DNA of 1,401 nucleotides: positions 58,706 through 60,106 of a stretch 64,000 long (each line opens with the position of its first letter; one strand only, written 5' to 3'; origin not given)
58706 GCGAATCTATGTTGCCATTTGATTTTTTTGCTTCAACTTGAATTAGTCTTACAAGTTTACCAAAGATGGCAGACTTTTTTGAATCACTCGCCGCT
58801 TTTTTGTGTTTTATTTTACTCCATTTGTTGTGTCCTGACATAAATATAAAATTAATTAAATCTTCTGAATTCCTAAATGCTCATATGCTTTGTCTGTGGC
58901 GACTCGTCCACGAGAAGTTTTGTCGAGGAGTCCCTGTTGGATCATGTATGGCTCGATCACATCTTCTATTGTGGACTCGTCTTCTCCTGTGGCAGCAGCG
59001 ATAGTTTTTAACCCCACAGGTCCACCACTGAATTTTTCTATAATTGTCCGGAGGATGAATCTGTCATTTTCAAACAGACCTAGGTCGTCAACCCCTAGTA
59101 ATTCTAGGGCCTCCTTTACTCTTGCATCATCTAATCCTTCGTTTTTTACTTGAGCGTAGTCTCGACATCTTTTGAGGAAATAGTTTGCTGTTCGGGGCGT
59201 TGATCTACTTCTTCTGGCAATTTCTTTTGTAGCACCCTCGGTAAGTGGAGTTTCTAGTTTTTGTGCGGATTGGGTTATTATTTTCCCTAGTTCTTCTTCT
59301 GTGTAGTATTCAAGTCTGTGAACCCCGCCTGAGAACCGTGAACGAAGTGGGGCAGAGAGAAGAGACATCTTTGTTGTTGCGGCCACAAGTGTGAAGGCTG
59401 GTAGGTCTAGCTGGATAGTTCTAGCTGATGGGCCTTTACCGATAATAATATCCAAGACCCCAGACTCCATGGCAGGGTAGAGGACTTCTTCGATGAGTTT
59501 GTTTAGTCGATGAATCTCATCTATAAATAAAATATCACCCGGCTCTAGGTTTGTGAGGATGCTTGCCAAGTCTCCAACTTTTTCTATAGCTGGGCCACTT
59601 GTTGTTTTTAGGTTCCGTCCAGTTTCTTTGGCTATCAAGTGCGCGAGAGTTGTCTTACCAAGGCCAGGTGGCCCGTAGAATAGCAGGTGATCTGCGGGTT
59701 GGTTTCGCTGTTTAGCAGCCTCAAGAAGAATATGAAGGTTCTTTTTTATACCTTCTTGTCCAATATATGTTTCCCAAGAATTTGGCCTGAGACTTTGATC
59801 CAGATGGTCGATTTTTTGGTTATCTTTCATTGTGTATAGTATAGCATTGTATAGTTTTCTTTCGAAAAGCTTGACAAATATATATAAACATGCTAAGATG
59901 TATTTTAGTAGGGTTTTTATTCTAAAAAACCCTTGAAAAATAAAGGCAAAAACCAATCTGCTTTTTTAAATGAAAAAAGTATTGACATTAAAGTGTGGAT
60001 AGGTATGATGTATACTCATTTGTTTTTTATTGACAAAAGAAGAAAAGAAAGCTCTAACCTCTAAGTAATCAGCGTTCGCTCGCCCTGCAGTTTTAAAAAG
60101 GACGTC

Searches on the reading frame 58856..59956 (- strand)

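Call 8: search_protein_families(library=pfam, proteins=[window:58856-59956:-], max_evalue=0.01)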
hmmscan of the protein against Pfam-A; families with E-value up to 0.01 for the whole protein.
window:58856-59956:- (366 aa): 20 families
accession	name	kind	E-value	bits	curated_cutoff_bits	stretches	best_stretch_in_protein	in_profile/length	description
PF05496.18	RuvB_N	-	5.7e-71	237.9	27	1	56-209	1-154/159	Holliday junction DNA helicase RuvB P-loop domain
PF05491.19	RuvB_C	-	8.9e-26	90.1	24.7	1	292-361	2-71/72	RuvB C-terminal winged helix domain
PF17864.7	AAA_lid_4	-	4.4e-22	78.1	27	1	218-290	1-74/74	RuvB AAA lid domain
PF00004.35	AAA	-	9.1e-19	68.7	21.2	1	91-209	1-124/131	ATPase family associated with various cellular activities (AAA)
PF07728.20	AAA_5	-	2.4e-09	37.7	22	1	90-208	1-139/139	AAA domain (dynein-related subfamily)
PF06068.19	TIP49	-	3.8e-05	23.5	23.8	1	61-117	23-79/347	TIP49 P-loop domain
PF01078.27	Mg_chelatase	-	0.00033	20.6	20.3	0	89-108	23-42/207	Magnesium chelatase, subunit ChlI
PF14532.12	Sigma54_activ_2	-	0.0005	20.8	25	1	75-161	11-91/138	Sigma-54 interaction domain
PF13173.12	AAA_14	-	0.00064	20.2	27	1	91-163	5-86/129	AAA domain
PF00910.28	RNA_helicase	-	0.0016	19.3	21.5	1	92-152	2-62/105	RNA helicase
PF03215.21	Rad17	-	0.0019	18.6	23.8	1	77-123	34-80/186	Rad17 P-loop domain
PF00493.29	MCM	-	0.0023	17.5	23.3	0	43-170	9-152/224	MCM P-loop domain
PF13401.12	AAA_22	-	0.0026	18.5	27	0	87-112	4-29/130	AAA domain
PF13191.12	AAA_16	-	0.0027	18.7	32.6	0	72-115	10-51/167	AAA ATPase domain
PF00308.24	Bac_DnaA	-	0.0028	18.3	23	0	61-115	7-61/162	Bacterial DnaA ATPAse domain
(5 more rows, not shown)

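Call 9: search_protein_families(library=ncbifam, proteins=[window:58856-59956:-], max_evalue=0.01)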
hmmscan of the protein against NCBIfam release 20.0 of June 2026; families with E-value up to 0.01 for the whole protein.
window:58856-59956:- (366 aa): 56 families (the best 25 are shown)
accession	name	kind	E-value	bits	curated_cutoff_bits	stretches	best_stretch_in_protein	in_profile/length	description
NF000868.0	PRK00080.1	equivalog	4.3e-137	456.4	282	1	47-364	10-327/330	Holliday junction branch migration DNA helicase RuvB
TIGR00635.1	ruvB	equivalog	4.3e-124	413.5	299.05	1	60-362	2-304/305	Holliday junction branch migration DNA helicase RuvB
NF009881.0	PRK13341.1-2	equivalog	1.3e-15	56.4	651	1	47-173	13-142/736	AAA family ATPase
NF009883.0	PRK13341.1-4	equivalog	1.5e-13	49.6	668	1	47-171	16-144/729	AAA family ATPase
NF009882.0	PRK13341.1-3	equivalog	3.1e-12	45.4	1197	1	51-171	19-143/734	AAA family ATPase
TIGR02903.1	spore_lon_C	equivalog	4.1e-12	45.4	678.8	1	45-118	136-204/615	Lon family ATP-dependent protease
TIGR02902.1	spore_lonB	equivalog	1.6e-10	40.2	723.3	1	44-115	47-113/531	ATP-dependent protease LonB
NF009880.0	PRK13341.1-1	equivalog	3.4e-10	38.9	891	1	52-257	8-196/599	AAA family ATPase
NF003229.0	PRK04195.1-5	equivalog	2.7e-08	32.9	280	1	56-115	11-71/413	replication factor C large subunit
TIGR02397.1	dnaX_nterm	equivalog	5.2e-08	32.5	250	1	52-111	4-59/355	DNA polymerase III subunit gamma/tau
TIGR00362.1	DnaA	equivalog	7.3e-08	31.9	343.9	1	196-287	246-338/437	chromosomal replication initiator protein DnaA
NF011523.0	PRK14962.1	equivalog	2.3e-07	30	576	1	53-112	5-60/474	DNA polymerase III subunits gamma and tau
NF003233.0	PRK04195.2-3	equivalog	2.7e-07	29.8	471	1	56-113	7-63/504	replication factor C large subunit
NF004549.0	PRK05896.1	equivalog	5.4e-07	28.7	578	1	54-123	8-72/642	DNA polymerase III subunits gamma and tau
NF003230.0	PRK04195.1-6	equivalog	6.4e-07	28.4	441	1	56-113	8-64/494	replication factor C large subunit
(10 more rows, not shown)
